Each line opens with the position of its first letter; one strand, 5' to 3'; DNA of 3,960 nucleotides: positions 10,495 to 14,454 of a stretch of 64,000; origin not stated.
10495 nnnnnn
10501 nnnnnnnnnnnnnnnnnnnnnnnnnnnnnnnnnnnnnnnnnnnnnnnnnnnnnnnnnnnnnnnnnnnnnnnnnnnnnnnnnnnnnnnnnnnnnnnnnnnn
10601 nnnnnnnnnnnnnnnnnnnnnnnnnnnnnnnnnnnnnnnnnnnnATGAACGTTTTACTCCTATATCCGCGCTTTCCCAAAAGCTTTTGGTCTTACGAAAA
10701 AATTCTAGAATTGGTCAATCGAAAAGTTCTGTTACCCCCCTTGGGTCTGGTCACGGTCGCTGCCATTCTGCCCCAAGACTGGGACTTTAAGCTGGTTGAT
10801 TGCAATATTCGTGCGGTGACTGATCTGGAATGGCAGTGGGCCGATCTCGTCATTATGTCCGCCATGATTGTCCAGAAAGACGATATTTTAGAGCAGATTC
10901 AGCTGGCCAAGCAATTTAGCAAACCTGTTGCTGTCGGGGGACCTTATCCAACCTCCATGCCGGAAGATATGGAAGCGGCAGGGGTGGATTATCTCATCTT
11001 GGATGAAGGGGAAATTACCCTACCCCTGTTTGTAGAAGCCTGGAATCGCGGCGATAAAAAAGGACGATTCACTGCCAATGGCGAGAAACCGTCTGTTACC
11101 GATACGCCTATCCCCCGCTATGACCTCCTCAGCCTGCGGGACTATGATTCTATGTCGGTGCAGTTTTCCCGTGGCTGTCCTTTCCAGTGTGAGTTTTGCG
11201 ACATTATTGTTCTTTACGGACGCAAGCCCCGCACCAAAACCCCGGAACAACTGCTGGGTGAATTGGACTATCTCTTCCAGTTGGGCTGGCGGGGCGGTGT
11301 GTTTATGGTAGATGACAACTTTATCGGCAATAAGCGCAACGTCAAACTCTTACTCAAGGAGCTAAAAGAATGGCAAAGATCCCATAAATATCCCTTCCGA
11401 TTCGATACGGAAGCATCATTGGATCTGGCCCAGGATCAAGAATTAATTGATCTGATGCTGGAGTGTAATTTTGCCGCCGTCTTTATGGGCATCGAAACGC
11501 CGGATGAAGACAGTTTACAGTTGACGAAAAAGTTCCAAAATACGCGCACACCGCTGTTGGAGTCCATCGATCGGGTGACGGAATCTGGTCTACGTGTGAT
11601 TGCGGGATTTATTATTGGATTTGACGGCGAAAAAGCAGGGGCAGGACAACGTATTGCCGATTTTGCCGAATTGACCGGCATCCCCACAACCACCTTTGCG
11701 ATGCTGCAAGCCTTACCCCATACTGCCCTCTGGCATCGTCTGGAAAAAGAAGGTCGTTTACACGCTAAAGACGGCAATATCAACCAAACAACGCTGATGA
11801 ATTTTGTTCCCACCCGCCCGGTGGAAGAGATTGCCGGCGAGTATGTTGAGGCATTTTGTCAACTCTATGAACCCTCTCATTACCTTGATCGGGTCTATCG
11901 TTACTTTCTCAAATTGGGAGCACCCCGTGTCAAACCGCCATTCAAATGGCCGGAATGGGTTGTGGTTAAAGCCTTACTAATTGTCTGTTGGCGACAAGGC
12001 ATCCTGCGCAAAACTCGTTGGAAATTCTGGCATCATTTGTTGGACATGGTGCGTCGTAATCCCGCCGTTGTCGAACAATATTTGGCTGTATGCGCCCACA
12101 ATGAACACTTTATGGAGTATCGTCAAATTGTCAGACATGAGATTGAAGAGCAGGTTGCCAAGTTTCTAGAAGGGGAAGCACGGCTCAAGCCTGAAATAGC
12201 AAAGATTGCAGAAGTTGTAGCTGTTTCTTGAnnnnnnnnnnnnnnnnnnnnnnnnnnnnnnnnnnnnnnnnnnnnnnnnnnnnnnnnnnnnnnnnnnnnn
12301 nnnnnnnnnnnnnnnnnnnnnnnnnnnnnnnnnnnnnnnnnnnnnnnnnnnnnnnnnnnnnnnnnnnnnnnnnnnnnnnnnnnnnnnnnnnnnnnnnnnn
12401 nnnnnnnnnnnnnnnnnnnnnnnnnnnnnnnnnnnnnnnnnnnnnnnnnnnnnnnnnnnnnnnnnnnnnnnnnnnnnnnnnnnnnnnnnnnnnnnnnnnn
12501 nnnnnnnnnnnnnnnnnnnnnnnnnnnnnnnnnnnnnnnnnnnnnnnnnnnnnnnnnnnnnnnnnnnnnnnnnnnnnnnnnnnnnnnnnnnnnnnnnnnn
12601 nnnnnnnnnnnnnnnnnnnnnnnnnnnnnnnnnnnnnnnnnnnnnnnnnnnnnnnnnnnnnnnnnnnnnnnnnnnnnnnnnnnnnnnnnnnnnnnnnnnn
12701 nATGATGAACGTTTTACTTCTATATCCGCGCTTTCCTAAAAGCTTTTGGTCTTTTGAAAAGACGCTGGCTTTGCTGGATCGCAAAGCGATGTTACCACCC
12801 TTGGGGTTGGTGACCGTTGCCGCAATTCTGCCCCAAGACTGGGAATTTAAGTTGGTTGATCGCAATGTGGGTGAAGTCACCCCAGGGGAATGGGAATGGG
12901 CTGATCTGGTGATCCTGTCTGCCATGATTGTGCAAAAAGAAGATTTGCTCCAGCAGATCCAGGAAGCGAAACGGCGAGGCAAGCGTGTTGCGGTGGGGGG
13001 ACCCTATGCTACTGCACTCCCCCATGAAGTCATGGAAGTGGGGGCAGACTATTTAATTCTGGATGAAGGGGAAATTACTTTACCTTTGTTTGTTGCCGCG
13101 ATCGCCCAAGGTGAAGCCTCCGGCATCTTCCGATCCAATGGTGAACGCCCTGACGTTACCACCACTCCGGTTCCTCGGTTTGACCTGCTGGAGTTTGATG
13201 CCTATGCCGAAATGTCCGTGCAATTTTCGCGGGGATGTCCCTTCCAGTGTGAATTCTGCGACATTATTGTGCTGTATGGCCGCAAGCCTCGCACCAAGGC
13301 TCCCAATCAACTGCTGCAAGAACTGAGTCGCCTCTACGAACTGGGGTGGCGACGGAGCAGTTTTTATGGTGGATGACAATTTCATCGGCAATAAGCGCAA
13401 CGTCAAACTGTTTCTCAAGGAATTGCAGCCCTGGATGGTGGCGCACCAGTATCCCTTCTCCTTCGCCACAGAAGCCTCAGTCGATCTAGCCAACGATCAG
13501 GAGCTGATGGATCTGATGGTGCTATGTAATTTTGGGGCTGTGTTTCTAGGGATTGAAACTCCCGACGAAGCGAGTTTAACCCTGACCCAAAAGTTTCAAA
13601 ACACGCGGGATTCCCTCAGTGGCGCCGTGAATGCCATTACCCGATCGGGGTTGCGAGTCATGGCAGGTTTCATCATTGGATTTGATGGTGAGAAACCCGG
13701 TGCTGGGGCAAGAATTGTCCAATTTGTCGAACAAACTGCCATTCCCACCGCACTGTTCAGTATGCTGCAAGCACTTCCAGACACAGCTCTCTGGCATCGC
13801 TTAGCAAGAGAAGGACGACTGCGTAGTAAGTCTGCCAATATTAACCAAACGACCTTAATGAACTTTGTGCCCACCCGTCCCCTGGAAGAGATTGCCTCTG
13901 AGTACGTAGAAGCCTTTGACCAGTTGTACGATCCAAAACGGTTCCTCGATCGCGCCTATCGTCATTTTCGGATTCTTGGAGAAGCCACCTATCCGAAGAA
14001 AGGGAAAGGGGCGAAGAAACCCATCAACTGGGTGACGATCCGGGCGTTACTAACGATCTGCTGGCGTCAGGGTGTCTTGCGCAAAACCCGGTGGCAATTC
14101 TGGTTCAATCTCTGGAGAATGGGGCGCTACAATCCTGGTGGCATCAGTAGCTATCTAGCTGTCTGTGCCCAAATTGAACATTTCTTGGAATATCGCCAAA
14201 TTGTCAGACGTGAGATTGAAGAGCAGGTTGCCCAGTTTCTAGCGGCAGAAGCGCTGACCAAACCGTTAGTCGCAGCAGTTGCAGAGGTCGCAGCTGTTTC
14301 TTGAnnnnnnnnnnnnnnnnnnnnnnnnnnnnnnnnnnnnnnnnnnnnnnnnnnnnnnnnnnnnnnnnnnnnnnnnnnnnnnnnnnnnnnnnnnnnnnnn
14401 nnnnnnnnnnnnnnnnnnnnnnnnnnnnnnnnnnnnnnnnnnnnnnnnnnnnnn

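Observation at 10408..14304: Tandem B12-dependent radical SAM (DUF4070) paralogues, each behind a duplicated, selectively conserved ~240-bp leader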

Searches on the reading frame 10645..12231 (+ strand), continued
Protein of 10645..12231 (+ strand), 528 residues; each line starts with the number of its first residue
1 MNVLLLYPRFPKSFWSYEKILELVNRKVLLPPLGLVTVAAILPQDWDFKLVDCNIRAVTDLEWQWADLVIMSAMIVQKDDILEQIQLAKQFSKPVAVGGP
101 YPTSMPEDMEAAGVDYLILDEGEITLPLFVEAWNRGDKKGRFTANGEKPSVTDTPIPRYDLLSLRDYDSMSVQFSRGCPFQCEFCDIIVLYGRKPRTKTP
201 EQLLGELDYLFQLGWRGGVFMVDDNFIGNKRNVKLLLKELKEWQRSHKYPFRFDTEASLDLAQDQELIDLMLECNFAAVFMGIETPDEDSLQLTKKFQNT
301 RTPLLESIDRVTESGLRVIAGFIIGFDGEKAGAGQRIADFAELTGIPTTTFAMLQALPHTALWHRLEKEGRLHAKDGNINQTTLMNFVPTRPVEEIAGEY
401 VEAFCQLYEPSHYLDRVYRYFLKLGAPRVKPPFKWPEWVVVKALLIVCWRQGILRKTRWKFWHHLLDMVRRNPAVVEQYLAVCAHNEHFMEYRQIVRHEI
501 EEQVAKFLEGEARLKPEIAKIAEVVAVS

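Call 8: search_protein_families(library=ncbifam, proteins=[window:10645-12231:+])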
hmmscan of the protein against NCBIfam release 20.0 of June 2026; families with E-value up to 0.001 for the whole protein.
window:10645-12231:+ (528 aa): 16 families
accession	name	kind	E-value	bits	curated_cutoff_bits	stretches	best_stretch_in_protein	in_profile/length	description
TIGR04479.1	bcpD_PhpK_rSAM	subfamily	9.1e-22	77.1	600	1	165-343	236-408/504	PhpK family radical SAM P-methyltransferase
TIGR04013.1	B12_SAM_MJ_1487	hypoth_equivalog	5.3e-21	74.9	251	1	66-331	43-320/382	TIGR04013 family B12-binding domain/radical SAM domain-containing protein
TIGR04072.2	rSAM_ladder_B12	equivalog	3.3e-20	72.2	360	1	81-376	86-382/443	lipid biosynthesis B12-binding/radical SAM protein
NF050148.1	rSAM_ApyD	equivalog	1.7e-17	63.1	750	1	133-364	159-391/645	RiPP biosynthesis radical SAM protein ApyD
TIGR04367.1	HpnR_B12_rSAM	equivalog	5.3e-17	61.5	650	1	30-402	20-407/490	hopanoid C-3 methylase HpnR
TIGR04014.1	B12_SAM_MJ_0865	equivalog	2.2e-12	46.5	360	1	66-345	39-337/434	methyl-coenzyme M reductase glutamine C-methyltransferase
TIGR02026.1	BchE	equivalog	4.2e-12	45.7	481.35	1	30-330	20-351/497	magnesium-protoporphyrin IX monomethyl ester anaerobic oxidative cyclase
TIGR03471.1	HpnJ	equivalog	4.4e-12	45.6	577.6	1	169-380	197-402/472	hopanoid biosynthesis associated radical SAM protein HpnJ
NF033070.1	rSAM_AprD4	equivalog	3e-08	33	500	1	151-386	170-407/456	AprD4 family radical SAM diol-dehydratase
NF045585.1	rSAM_slr0320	equivalog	3e-08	32.6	775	1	169-315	235-378/511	photosystem II high light acclimation radical SAM protein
NF040542.1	rSAM_RCCLKC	equivalog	1.2e-07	31.2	450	1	171-323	182-329/423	arsinothricin biosynthesis radical SAM protein ArsL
NF038361.1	rSAM_Sden_1168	equivalog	1.8e-07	30.1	575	1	169-375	282-482/560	Sden_1168 family B12-binding radical SAM P-methyltransferase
TIGR04295.1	B12_rSAM_oligo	hypoth_equivalog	9.7e-07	27.8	400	1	169-295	200-313/422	TIGR04295 family B12-binding domain-containing radical SAM protein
NF033712.0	B12_rSAM_KedN5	subfamily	9.4e-06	24.1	700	1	166-330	192-356/624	KedN5 family methylcobalamin-dependent radical SAM C-methyltransferase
TIGR03975.1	rSAM_ocin_1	subfamily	0.00014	20.5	281.85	1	170-331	262-417/606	RiPP maturation radical SAM C-methyltransferase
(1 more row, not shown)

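Call 9: find_related_loci(query=window:10645-12228:+, collection=genome_contigs, flank=4000)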
Query window:10645-12228:+ (528 aa) in genome_contigs; peptide patterns used: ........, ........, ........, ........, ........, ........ (x = any residue, [..] = any of these).
600 stretches matched a pattern (row limit reached: there are more); 596 encode a relative of the query (tblastn E <= 1e-3); the best 80 are kept; 80 distinct loci.
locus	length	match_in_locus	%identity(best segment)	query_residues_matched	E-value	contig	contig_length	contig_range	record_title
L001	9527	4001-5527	83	1-509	0e+0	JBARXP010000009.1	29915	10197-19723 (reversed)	MAG: Elainellaceae cyanobacterium isolate MFD12135_ilm_asm_bin27 k127_82267, whole genome shotgun sequence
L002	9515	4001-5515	81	1-505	0e+0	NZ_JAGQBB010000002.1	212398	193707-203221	Synechococcus sp. Tobar12-5m-g Tobar-12-5m-g-C2, whole genome shotgun sequence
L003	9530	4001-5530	79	1-510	0e+0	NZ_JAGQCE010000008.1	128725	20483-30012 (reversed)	Synechococcus sp. Cruz-7E5 Cruz-7E5-C8, whole genome shotgun sequence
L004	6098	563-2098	77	1-512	0e+0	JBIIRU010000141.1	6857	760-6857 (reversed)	MAG: Cyanobium sp. isolate ME2003-10-27_3300042673_group2_bin101 Rohwer_bin1304_scaffold_7739_c1, whole genome shotgun s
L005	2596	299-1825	78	1-509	0e+0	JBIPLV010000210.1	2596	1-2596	MAG: Cyanobium sp. isolate ME2015-09-16_3300042289_group6_bin137 Rohwer_bin1337_scaffold_94017_c1, whole genome shotgun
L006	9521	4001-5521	79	1-507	0e+0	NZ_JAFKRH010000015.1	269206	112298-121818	Synechococcus sp. CCY 0621 Ga0436386_015, whole genome shotgun sequence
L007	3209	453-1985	77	1-511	0e+0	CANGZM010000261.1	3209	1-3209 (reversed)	MAG: Synechococcaceae bacterium isolate RE-18aug17-136 genome assembly, contig: RE-18aug17-C72773, whole genome shotgun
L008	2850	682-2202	79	1-507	0e+0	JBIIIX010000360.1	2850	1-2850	MAG: Cyanobium sp. isolate ME2001-09-10pf_3300042914_group1_bin231 Rohwer_bin1296_scaffold_66491_c1, whole genome shotgu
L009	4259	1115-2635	79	1-507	0e+0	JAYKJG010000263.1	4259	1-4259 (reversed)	MAG: Prochlorothrix sp. isolate 814324 NODE_10939242, whole genome shotgun sequence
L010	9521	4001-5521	79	1-507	0e+0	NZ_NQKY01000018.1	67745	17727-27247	Synechococcus sp. BO 8801 NODE_33+_length_67745_cov_20.6465, whole genome shotgun sequence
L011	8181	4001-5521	78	1-507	0e+0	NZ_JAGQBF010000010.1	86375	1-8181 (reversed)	Synechococcus sp. RedBA-s RedBA-s-C10, whole genome shotgun sequence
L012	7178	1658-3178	81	1-507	0e+0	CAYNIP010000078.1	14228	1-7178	MAG TPA_asm: uncultured bacterium isolate SRP141376_co5_432 genome assembly, contig: NODE_10525_length_14228_cov_64.7441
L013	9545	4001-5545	77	1-515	0e+0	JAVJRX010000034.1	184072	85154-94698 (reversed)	MAG: Coleofasciculus sp. G1-WW12-02 k141_57880, whole genome shotgun sequence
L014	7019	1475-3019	78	1-515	0e+0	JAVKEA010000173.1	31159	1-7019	MAG: Coleofasciculus sp. E2-BRE-01 k141_22635, whole genome shotgun sequence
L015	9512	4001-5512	78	4-507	0e+0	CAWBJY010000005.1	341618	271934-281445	MAG: uncultured cyanobacterium isolate MFD03250.bin.1.161 genome assembly, contig: contig_1970, whole genome shotgun seq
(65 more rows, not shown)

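Call 49: search_solved_structures(query=window:10645-12228:+, max_evalue=0.001)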
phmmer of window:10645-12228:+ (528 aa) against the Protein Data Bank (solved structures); distinct sequences matched with E-value up to 0.001: 2.
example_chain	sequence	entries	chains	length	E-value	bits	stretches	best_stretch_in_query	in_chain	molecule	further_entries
6fd2_B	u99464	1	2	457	4.3e-09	38.8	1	170-364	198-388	Putative apramycin biosynthetic oxidoreductase 4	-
9ccb_A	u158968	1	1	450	2.2e-08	36.5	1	169-362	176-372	Radical SAM core domain-containing protein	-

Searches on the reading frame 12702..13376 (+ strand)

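Call 5: search_protein_families(library=pfam, proteins=[window:12702-13376:+])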
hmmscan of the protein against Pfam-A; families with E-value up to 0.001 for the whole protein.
window:12702-13376:+ (224 aa): 2 families
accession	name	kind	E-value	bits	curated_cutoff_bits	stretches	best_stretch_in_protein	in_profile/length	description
PF02310.24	B12-binding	-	2.1e-12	47.4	32.1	1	27-129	8-119/121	B12 binding domain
PF04055.27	Radical_SAM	-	6e-07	30.2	29.5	1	174-224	2-54/166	Radical SAM superfamily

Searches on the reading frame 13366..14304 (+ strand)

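Call 5: search_protein_families(library=pfam, proteins=[window:13366-14304:+])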
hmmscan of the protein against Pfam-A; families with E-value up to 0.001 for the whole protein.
window:13366-14304:+ (312 aa): 1 family
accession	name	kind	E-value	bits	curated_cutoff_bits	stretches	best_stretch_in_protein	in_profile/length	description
PF13282.11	DUF4070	-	4.3e-50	169.9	22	1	140-285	1-143/144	Domain of unknown function (DUF4070)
